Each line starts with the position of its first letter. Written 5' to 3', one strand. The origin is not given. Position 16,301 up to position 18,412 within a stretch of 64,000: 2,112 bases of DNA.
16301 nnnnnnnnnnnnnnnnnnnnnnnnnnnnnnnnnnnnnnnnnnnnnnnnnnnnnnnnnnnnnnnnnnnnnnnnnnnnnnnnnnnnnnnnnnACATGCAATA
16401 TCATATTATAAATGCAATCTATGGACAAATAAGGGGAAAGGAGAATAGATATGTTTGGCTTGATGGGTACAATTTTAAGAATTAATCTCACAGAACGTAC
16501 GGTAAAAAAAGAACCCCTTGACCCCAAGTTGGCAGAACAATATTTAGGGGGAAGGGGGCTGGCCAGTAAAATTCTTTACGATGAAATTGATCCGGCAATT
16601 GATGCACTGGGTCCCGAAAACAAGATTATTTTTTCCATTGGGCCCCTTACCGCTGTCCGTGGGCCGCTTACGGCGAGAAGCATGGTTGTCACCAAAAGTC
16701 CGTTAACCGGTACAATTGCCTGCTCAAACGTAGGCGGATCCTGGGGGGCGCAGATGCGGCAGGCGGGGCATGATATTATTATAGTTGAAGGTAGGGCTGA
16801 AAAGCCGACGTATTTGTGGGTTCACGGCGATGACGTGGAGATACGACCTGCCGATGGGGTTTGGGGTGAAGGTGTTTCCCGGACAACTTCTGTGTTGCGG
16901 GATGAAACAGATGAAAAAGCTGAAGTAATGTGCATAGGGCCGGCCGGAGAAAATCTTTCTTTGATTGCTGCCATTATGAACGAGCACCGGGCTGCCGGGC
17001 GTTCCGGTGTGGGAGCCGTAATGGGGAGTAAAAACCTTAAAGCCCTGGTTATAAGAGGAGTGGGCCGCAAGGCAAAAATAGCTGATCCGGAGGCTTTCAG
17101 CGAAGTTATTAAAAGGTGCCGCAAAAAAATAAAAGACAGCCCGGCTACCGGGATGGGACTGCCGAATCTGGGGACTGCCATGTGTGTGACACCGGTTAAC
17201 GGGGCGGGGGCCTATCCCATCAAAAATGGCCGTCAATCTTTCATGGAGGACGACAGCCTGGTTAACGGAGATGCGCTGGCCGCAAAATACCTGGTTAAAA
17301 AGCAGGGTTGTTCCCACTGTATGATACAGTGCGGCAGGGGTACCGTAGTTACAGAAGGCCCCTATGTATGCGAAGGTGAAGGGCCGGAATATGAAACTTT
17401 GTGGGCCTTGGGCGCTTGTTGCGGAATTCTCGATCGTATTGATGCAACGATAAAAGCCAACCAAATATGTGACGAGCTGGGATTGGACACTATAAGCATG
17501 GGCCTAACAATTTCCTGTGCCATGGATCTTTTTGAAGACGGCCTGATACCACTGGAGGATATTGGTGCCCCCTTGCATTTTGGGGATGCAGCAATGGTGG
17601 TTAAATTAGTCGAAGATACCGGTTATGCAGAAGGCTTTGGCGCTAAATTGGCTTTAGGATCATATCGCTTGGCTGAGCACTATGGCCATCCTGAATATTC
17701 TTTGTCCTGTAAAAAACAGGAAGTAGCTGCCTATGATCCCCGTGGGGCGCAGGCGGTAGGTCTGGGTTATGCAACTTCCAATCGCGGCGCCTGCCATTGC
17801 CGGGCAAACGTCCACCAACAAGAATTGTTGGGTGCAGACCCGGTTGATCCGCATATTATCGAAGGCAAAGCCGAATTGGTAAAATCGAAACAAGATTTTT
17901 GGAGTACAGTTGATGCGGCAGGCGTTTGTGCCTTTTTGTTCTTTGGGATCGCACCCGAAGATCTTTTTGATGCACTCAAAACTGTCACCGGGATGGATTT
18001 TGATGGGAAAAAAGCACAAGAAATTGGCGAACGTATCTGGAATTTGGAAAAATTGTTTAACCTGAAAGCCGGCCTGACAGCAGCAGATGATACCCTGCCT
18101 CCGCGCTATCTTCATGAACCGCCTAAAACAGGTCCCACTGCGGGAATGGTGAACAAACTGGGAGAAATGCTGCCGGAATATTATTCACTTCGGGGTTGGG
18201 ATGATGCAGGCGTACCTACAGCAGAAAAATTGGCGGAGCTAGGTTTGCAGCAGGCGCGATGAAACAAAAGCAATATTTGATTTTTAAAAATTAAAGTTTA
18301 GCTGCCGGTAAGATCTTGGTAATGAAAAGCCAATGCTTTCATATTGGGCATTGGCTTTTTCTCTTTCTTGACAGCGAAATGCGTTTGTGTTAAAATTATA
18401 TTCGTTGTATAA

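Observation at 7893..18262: Two-component-regulated glycyl radical eliminase cluster that couples to a tungsten-type aldehyde:ferredoxin oxidoreductase instead of a microcompartment/CoA-acylating ALDH route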

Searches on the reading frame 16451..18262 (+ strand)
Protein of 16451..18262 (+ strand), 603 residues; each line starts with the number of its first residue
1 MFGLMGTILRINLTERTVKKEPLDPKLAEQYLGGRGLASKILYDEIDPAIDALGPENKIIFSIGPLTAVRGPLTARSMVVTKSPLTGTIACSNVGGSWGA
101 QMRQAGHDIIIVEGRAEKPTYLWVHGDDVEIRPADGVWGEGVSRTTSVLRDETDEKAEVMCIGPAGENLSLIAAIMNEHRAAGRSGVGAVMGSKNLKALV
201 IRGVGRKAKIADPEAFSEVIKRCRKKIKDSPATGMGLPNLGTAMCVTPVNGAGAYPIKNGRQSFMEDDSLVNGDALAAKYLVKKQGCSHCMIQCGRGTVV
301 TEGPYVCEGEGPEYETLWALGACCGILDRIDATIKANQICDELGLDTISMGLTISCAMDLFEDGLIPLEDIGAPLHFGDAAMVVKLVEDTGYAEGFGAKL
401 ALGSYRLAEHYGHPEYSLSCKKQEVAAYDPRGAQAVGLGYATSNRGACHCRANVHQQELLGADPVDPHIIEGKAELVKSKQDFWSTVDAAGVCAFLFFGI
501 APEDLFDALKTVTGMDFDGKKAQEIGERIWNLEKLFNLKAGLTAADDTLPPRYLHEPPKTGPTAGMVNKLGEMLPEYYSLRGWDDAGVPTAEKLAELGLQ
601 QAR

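Call 3: search_protein_families(library=pfam, proteins=[window:16451-18262:+])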
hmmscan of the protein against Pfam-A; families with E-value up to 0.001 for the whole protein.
window:16451-18262:+ (603 aa): 2 families
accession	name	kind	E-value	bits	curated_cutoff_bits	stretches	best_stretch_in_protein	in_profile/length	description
PF01314.23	AFOR_C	-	5.8e-131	437.6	27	1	218-599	1-385/385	Aldehyde ferredoxin oxidoreductase, domains 2 & 3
PF02730.20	AFOR_N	-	3.2e-79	265.7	29.8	1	6-203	1-198/199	Aldehyde ferredoxin oxidoreductase, N-terminal domain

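Call 4: search_protein_families(library=ncbifam, proteins=[window:16451-18262:+])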
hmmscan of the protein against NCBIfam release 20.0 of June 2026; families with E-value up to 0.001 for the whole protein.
window:16451-18262:+ (603 aa): 2 families
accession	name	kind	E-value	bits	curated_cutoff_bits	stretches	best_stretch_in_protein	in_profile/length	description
NF007354.0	PRK09849.1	equivalog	2.9e-65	221.2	868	1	2-221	6-224/703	aldehyde ferredoxin oxidoreductase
NF040818.1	GAPOR_Arch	equivalog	1.6e-13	49.9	1300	1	7-131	4-125/654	glyceraldehyde-3-phosphate:ferredoxin oxidoreductase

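Call 6: search_solved_structures(query=window:16451-18262:+, max_evalue=1e-10)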
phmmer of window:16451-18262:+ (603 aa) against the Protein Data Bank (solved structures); distinct sequences matched with E-value up to 1e-10: 9.
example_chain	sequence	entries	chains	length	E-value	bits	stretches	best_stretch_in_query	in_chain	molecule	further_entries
9mqx_D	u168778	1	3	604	1.7e-196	657.5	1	1-600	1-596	Aldehyde:ferredoxin oxidoreductase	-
1aor_A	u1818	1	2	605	9.5e-177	592.3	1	1-600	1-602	ALDEHYDE FERREDOXIN OXIDOREDUCTASE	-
9g7j_A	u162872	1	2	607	2.6e-176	590.8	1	1-601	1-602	Aldehyde ferredoxin oxidoreductase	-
8c0z_A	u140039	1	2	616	1.7e-162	545.2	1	7-599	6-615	Aldehyde:ferredoxin oxidoreductase,tungsten-containing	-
9q1t_A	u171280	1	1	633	3.2e-101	342.8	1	6-599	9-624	Tungsten-dependent aldehyde oxidoreductase WOR83 from Haloferax volcanii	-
1b25_A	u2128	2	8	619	2.4e-84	287.1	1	1-599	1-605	PROTEIN (FORMALDEHYDE FERREDOXIN OXIDOREDUCTASE) | FORMALDEHYDE FERREDOXIN OXIDOREDUCTASE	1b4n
6x6u_A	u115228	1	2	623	8.6e-59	202.7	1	1-602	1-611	Formaldehyde:ferredoxin oxidoreductase wor5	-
6x1o_A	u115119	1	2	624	8.7e-59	202.7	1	1-602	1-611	Formaldehyde:ferredoxin oxidoreductase wor5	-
4z3w_A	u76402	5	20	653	9.5e-55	189.3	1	5-414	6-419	Benzoyl-CoA reductase, putative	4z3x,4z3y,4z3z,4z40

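Call 52: find_homologous_proteins(query=window:16451-18262:+, max_evalue=1e-100)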
Query window:16451-18262:+ (603 aa): 7923 proteins with E <= 1e-100 among 8000 candidates; the best 120 are listed.
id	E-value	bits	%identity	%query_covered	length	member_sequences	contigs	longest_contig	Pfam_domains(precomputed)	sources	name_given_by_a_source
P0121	0.0e+0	1073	75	99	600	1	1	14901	PF02730.21,PF01314.24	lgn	-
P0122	0.0e+0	1025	73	99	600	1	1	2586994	PF02730.21,PF01314.24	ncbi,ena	-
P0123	1.2e-297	1007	71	99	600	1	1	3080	PF02730.21,PF01314.24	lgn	-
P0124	8.7e-293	990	71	99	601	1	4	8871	PF02730.21,PF01314.24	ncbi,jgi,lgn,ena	jgi:aldehyde:ferredoxin oxidoreductase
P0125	1.1e-215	736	56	99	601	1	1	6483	PF02730.21,PF01314.24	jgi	jgi:aldehyde:ferredoxin oxidoreductase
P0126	1.0e-212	726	56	99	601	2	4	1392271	PF02730.21,PF01314.24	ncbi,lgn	-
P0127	6.1e-211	720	55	99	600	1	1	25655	PF02730.21,PF01314.24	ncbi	-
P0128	8.2e-211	720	55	99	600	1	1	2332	PF02730.21,PF01314.24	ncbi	-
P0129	9.4e-209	713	55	99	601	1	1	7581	PF02730.21,PF01314.24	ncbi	-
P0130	9.4e-209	713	55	100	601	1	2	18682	PF02730.21,PF01314.24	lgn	-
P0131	1.2e-208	713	54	99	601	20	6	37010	PF02730.21,PF01314.24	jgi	jgi:aldehyde:ferredoxin oxidoreductase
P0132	9.1e-208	710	55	99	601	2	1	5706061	PF02730.21,PF01314.24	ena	-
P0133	2.6e-206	705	53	100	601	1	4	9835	PF02730.21,PF01314.24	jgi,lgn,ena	-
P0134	4.2e-206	704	55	100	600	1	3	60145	PF02730.21,PF01314.24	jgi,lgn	-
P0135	1.2e-205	703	54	100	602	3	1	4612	PF02730.21,PF01314.24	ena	-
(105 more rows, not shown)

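Call 53: find_encoding_contigs(protein=P0122, flank=10000, max_places=1)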
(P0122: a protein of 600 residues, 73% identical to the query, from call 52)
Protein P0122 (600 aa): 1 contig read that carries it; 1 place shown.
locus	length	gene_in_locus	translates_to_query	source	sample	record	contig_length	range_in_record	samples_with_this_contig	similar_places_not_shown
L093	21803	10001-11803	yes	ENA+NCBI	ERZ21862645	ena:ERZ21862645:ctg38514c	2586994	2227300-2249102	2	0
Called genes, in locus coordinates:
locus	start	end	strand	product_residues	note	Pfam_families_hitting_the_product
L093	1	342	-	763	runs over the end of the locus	PF07697:7TMR-HDED, PF07698:7TM-7TMR_HD, PF01966:HD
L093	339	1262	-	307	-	PF02562:PhoH, PF13604:AAA_30 (weak), PF13245:AAA_19 (weak)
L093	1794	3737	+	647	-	PF26965:MimR_N, PF01590:GAF, PF13426:PAS_9 (weak), PF01078:Mg_chelatase (faint), PF00158:Sigma54_activat, PF14532:Sigma54_activ_2, PF25601:AAA_lid_14, PF02954:HTH_8 (weak), +1 more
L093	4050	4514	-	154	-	PF13551:HTH_29 (weak), PF13565:HTH_32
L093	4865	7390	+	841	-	PF02901:PFL-like, PF01228:Gly_radical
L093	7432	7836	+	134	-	PF03928:HbpS-like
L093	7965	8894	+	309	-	PF25928:DUF7973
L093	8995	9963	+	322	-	PF13353:Fer4_12 (faint), PF12837:Fer4_6 (faint), PF00037:Fer4 (weak), PF04055:Radical_SAM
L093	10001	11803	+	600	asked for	PF02730:AFOR_N, PF01314:AFOR_C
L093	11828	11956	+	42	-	-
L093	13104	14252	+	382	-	PF00389:2-Hacid_dh, PF02826:2-Hacid_dh_C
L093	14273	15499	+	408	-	PF00155:Aminotran_1_2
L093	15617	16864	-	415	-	PF07690:MFS_1, PF12832:MFS_1_like (weak)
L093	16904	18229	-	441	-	PF01494:FAD_binding_3 (faint), PF03486:HI0933_like (faint), PF07992:Pyr_redox_2 (faint), PF13738:Pyr_redox_3 (faint), PF21688:FAD-depend_C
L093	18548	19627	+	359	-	PF04551:GcpE, PF26540:GcpE_C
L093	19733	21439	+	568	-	PF00587:tRNA-synt_2b, PF04073:tRNA_edit, PF03129:HGTP_anticodon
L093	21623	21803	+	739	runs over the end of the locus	PF01966:HD (weak), PF13328:HD_4, PF04607:RelA_SpoT, PF02824:TGS, PF19296:RelA_AH, PF28438:RelA_RIS, PF01842:ACT (weak), PF13291:ACT_4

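Call 54: find_encoding_contigs(protein=P0121, flank=10000, max_places=1)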
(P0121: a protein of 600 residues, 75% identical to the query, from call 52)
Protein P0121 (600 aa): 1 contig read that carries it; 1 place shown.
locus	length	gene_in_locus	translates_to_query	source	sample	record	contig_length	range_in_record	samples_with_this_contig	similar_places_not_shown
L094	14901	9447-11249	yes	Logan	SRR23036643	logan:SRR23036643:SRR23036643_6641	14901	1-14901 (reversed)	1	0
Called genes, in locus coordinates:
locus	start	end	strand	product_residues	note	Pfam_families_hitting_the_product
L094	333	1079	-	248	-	PF02195:ParB_N, PF17762:HTH_ParB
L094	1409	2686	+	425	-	PF10114:PocR, PF06580:His_kinase, PF02518:HATPase_c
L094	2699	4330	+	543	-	PF00072:Response_reg, PF17853:GGDEF_2, PF00165:HTH_AraC (weak), PF12833:HTH_18, PF00165:HTH_AraC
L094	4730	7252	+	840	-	PF02901:PFL-like, PF01228:Gly_radical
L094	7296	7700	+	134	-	PF03928:HbpS-like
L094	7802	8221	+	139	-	PF25928:DUF7973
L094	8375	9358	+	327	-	PF13353:Fer4_12 (faint), PF14697:Fer4_21 (weak), PF00037:Fer4 (weak), PF12837:Fer4_6 (weak), PF04055:Radical_SAM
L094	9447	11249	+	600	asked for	PF02730:AFOR_N, PF01314:AFOR_C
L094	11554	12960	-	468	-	PF01645:Glu_synthase, PF01070:FMN_dh (faint), PF03060:NMO, PF00478:IMPDH (weak)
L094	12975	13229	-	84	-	-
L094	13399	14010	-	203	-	PF13487:HD_5, PF01966:HD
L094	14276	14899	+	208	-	?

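Call 55: find_encoding_contigs(protein=P0124, flank=10000, max_places=2)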
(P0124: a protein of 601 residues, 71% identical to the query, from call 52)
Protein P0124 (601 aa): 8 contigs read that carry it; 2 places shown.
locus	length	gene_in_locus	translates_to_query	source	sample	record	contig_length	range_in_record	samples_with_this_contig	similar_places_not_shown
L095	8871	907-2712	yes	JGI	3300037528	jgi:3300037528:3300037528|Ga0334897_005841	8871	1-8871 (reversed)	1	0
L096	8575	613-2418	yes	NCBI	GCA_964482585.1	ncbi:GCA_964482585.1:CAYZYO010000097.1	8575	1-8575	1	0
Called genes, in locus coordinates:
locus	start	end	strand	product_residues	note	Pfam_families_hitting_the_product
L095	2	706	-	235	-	?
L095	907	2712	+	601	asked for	PF02730:AFOR_N, PF01314:AFOR_C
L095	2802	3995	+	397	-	PF00438:S-AdoMet_synt_N, PF02772:S-AdoMet_synt_M, PF02773:S-AdoMet_synt_C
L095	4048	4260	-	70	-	-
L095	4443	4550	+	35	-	-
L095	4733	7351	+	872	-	PF02901:PFL-like, PF01228:Gly_radical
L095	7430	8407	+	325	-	PF13353:Fer4_12 (faint), PF14697:Fer4_21 (weak), PF00037:Fer4 (weak), PF04055:Radical_SAM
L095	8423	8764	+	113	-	PF00936:BMC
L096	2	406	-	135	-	?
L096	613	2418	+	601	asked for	PF02730:AFOR_N, PF01314:AFOR_C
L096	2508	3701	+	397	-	PF00438:S-AdoMet_synt_N, PF02772:S-AdoMet_synt_M, PF02773:S-AdoMet_synt_C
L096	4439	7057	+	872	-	PF02901:PFL-like, PF01228:Gly_radical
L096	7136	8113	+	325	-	PF13353:Fer4_12 (faint), PF14697:Fer4_21 (weak), PF00037:Fer4 (weak), PF04055:Radical_SAM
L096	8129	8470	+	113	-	PF00936:BMC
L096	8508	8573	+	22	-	?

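Call 62: search_protein_families(library=pfam, proteins=[L095:4733-7351:+, L093:1794-3737:+], max_evalue=1)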
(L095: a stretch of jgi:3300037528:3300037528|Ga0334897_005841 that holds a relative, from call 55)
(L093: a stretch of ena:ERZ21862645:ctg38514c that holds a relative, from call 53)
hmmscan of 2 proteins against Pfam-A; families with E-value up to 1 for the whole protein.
L095:4733-7351:+ (872 aa): 2 families
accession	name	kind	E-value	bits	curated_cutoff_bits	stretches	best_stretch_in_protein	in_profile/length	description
PF02901.20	PFL-like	-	1.7e-182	608.9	24.3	1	65-728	3-647/647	Pyruvate formate lyase-like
PF01228.26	Gly_radical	-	2.3e-28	99.2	22.2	1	758-851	11-105/106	Glycine radical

L093:1794-3737:+ (647 aa): 25 families
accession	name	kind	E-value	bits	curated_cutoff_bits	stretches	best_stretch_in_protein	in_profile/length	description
PF00158.32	Sigma54_activat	-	5.2e-69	231.7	20.2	1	326-493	1-167/168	Sigma-54 interaction domain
PF25601.1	AAA_lid_14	-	5e-22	78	27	1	499-579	1-81/87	AAA+ ATPase lid domain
PF14532.12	Sigma54_activ_2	-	5.5e-22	78.9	25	1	342-498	16-138/138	Sigma-54 interaction domain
PF01590.32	GAF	-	7e-13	49.7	22.4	1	55-177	4-122/133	GAF domain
PF02954.25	HTH_8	-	1e-07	32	22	1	598-636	2-40/42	Bacterial regulatory protein, Fis family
PF13426.13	PAS_9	-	4e-07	30.7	27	1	213-301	2-98/103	PAS domain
PF01078.27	Mg_chelatase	-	9.4e-07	28.9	20.3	2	401-451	88-138/207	Magnesium chelatase, subunit ChlI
PF18024.7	HTH_50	-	2.7e-06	27.4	27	1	592-641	2-50/50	Helix-turn-helix domain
PF13188.13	PAS_8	-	9.9e-05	22.5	21.8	1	204-248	3-47/65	PAS domain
PF00004.35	AAA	-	0.00011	23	21.2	1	350-469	1-110/131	ATPase family associated with various cellular activities (AAA)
PF13191.12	AAA_16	-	0.00053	21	32.6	1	334-391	9-73/167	AAA ATPase domain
PF13556.12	HTH_30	-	0.00079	19.6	27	1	607-636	5-34/59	PucR C-terminal helix-turn-helix domain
PF02796.21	HTH_7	-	0.0012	19.4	23.8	1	617-635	24-42/45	Helix-turn-helix domain of resolvase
PF00989.32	PAS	-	0.0012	19.2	22.6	1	204-301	3-110/113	PAS fold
PF07728.20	AAA_5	-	0.0023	18.4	22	1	349-459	1-106/139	AAA domain (dynein-related subfamily)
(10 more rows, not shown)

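Call 65: search_protein_families(library=ncbifam, proteins=[L095:4733-7351:+, L093:4865-7390:+, L094:4730-7252:+], max_evalue=1e-150)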
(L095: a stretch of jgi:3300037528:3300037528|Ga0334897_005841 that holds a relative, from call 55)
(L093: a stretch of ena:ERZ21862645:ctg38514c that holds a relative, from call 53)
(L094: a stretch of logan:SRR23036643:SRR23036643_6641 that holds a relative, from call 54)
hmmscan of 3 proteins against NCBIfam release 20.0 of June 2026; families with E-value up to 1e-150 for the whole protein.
L095:4733-7351:+ (872 aa): 3 families
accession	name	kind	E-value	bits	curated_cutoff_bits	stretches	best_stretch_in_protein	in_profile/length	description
NF048009.1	SfplDhtHpfGKleb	equivalog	1.9e-276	919.4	1000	1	41-866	3-820/824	(2S)-3-sulfopropanediol dehydratase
TIGR01774.1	PFL2-3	subfamily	2.6e-202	674.2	678.2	1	66-867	5-783/786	formate C-acetyltransferase/glycerol dehydratase family glycyl radical enzyme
NF007437.0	PRK09983.1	equivalog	3.8e-169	564.3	1109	0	66-525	4-449/765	formate C-acetyltransferase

L093:4865-7390:+ (841 aa): 5 families
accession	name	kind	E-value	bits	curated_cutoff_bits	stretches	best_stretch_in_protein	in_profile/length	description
NF048009.1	SfplDhtHpfGKleb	equivalog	1.2e-280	933.3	1000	1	11-841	2-824/824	(2S)-3-sulfopropanediol dehydratase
TIGR01774.1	PFL2-3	subfamily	1.7e-215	717.8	678.2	1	37-839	5-784/786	formate C-acetyltransferase/glycerol dehydratase family glycyl radical enzyme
NF007437.0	PRK09983.1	equivalog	7.5e-180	599.7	1109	0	37-496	4-449/765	formate C-acetyltransferase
NF043068.1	glycl_HYPD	equivalog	1.2e-176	589.1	1100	1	36-840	2-783/784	trans-4-hydroxy-L-proline dehydratase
NF048011.1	SfplDhtHpsGDes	equivalog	3.7e-155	518.4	1000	1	36-839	24-819/821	(2S)-3-sulfopropanediol dehydratase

L094:4730-7252:+ (840 aa): 5 families
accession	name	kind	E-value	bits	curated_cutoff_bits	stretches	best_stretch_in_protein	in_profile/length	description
NF048009.1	SfplDhtHpfGKleb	equivalog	4.7e-282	938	1000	1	11-840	3-824/824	(2S)-3-sulfopropanediol dehydratase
TIGR01774.1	PFL2-3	subfamily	6.9e-216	719.1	678.2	1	36-838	5-784/786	formate C-acetyltransferase/glycerol dehydratase family glycyl radical enzyme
NF007437.0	PRK09983.1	equivalog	7.5e-180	599.7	1109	0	36-495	4-449/765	formate C-acetyltransferase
NF043068.1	glycl_HYPD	equivalog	1.2e-175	585.8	1100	1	36-839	3-783/784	trans-4-hydroxy-L-proline dehydratase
TIGR04394.1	choline_CutC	equivalog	8.8e-152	507.4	1050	1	35-839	3-787/789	choline trimethylamine-lyase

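Call 78: search_protein_families(library=pfam, proteins=[L095:2-706:-], max_evalue=0.00001)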
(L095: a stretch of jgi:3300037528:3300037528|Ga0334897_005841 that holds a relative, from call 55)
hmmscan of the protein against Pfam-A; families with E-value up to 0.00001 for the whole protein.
L095:2-706:- (235 aa): 1 family
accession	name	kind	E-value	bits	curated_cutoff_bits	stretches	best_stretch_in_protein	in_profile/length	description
PF10114.15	PocR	-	1.1e-35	123.3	23.9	1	15-184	2-161/162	Sensory domain found in PocR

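Call 83: list_cluster_members(proteins=[window:16451-18262:+, P0001, P0122, P0243])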
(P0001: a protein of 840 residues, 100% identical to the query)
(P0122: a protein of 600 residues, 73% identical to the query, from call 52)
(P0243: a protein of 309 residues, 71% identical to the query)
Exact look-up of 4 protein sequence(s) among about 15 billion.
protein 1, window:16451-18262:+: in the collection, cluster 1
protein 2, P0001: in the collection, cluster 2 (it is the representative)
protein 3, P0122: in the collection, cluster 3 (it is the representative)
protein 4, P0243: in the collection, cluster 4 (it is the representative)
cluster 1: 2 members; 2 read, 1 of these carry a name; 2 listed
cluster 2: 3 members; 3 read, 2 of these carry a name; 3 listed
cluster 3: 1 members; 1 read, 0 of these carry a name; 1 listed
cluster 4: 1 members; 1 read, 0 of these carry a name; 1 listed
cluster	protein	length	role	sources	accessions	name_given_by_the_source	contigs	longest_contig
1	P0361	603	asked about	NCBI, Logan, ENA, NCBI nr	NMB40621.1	MAG: aldehyde ferredoxin oxidoreductase family protein [Firmicutes bacterium] | aldehyde ferredoxin oxidoreductase family protein [Bacillota bacterium]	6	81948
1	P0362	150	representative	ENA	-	-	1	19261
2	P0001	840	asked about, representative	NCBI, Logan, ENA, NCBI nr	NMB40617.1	MAG: formate C-acetyltransferase/glycerol dehydratase family glycyl radical enzyme ... | formate C-acetyltransferase/glycerol dehydratase family glycyl radical enzyme [Bacillota ...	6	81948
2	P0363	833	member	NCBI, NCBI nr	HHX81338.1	MAG TPA: formate C-acetyltransferase/glycerol dehydratase family glycyl radical enzyme, ... | formate C-acetyltransferase/glycerol dehydratase family glycyl radical enzyme ...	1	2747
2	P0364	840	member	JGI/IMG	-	-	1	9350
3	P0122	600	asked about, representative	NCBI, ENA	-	-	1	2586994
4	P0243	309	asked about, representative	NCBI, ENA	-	-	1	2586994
